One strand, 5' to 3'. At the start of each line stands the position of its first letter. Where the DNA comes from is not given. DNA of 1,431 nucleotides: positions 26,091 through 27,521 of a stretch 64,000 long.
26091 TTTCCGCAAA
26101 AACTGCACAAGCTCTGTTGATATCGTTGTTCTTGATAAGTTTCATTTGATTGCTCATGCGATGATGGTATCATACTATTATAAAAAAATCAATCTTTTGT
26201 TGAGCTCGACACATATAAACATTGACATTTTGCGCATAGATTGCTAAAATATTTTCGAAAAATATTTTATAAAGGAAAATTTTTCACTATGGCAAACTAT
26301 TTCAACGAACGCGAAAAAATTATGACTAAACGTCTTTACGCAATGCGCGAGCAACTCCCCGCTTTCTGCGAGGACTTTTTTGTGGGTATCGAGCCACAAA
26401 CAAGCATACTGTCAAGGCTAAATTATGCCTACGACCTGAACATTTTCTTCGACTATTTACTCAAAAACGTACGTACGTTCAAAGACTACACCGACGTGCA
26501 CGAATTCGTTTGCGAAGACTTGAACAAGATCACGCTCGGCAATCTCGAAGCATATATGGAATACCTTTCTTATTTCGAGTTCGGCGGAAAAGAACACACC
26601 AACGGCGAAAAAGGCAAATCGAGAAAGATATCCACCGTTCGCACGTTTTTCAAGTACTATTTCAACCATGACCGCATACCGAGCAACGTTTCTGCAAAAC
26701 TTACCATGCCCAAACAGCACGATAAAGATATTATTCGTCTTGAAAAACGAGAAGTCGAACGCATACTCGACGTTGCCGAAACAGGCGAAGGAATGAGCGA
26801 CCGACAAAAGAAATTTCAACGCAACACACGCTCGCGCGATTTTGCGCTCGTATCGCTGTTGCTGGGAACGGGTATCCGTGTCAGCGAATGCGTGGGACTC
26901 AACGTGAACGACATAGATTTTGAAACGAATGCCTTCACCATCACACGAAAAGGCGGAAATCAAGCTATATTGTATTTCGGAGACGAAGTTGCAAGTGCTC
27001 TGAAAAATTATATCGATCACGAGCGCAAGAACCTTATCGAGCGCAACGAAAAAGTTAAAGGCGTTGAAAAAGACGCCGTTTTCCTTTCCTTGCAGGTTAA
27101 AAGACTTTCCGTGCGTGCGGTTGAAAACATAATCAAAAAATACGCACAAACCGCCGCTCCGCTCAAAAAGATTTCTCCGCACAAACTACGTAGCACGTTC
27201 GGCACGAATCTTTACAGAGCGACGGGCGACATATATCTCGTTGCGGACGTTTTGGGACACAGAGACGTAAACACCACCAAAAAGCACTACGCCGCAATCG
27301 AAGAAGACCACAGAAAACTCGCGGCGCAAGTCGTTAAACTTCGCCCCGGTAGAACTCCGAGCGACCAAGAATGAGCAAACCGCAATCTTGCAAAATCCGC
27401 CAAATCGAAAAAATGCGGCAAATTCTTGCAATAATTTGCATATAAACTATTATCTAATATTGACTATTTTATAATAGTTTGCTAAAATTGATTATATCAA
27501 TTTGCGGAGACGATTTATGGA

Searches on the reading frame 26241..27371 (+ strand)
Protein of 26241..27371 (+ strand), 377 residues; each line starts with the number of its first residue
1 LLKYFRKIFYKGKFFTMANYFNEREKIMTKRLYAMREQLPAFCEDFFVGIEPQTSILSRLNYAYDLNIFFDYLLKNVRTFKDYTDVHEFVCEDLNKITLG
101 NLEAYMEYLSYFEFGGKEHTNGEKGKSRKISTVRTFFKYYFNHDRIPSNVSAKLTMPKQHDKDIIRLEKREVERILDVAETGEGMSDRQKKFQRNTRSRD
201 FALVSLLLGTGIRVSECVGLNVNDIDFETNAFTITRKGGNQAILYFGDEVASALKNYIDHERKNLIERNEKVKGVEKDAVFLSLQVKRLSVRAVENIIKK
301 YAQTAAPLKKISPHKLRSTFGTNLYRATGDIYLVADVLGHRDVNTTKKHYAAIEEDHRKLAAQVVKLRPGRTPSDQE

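Call 63: search_protein_families(library=pfam, proteins=[window:26241-27371:+], max_evalue=0.00001)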
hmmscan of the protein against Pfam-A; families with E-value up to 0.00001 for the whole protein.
window:26241-27371:+ (377 aa): 1 family
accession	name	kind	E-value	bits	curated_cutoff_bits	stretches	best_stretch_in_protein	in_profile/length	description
PF00589.27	Phage_integrase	-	6.8e-35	120.8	27.1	1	166-355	2-170/172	Phage integrase family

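Call 64: search_protein_families(library=ncbifam, proteins=[window:26241-27371:+], max_evalue=0.001)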
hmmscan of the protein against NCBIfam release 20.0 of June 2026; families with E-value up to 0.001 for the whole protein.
window:26241-27371:+ (377 aa): 13 families
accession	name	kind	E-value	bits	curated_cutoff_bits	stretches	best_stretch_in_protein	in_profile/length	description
NF003462.0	PRK05084.1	equivalog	1.6e-48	165.3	267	1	26-363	4-354/360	tyrosine recombinase XerS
NF040815.2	recomb_XerA_Arch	equivalog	1.1e-45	156.2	220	1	81-359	18-260/263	site-specific tyrosine recombinase/integron integrase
TIGR02224.1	recomb_XerC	equivalog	1.2e-45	156.1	335.15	1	61-357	20-281/295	tyrosine recombinase XerC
TIGR02225.1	recomb_XerD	equivalog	1.2e-44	152.8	329.6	1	80-355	25-276/290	site-specific tyrosine recombinase XerD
NF001399.0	PRK00283.1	subfamily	1.7e-42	145.7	279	1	82-357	36-287/300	tyrosine recombinase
NF002331.0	PRK01287.1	subfamily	3.2e-25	88.9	371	1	95-347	70-307/365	site-specific tyrosine recombinase XerC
TIGR02249.1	integrase_gron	subfamily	1.3e-18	67.4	265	2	290-348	238-296/315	integron integrase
NF007371.0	PRK09871.1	subfamily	7.7e-14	51.7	222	1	193-351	21-173/198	tyrosine-type DNA invertase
NF011946.0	PRK15417.1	equivalog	3.6e-13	49.4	435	2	296-348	259-311/337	integron integrase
NF007370.0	PRK09870.1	subfamily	9.7e-12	44.9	221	1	169-348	15-175/200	tyrosine-type DNA invertase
NF002685.0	PRK02436.1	equivalog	2.9e-06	27.3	178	0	126-271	57-182/245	site-specific tyrosine recombinase XerD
NF041502.1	integrase_1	equivalog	1.5e-05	23.9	350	1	259-357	266-365/484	site-specific integrase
NF040693.1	recomb_GmtY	equivalog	0.00016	21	340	1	158-230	184-250/441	gamma-mobile-trio recombinase GmtY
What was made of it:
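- A Xer-like tyrosine recombinase lies in the window at 26241-27374 (calls 63, 64).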
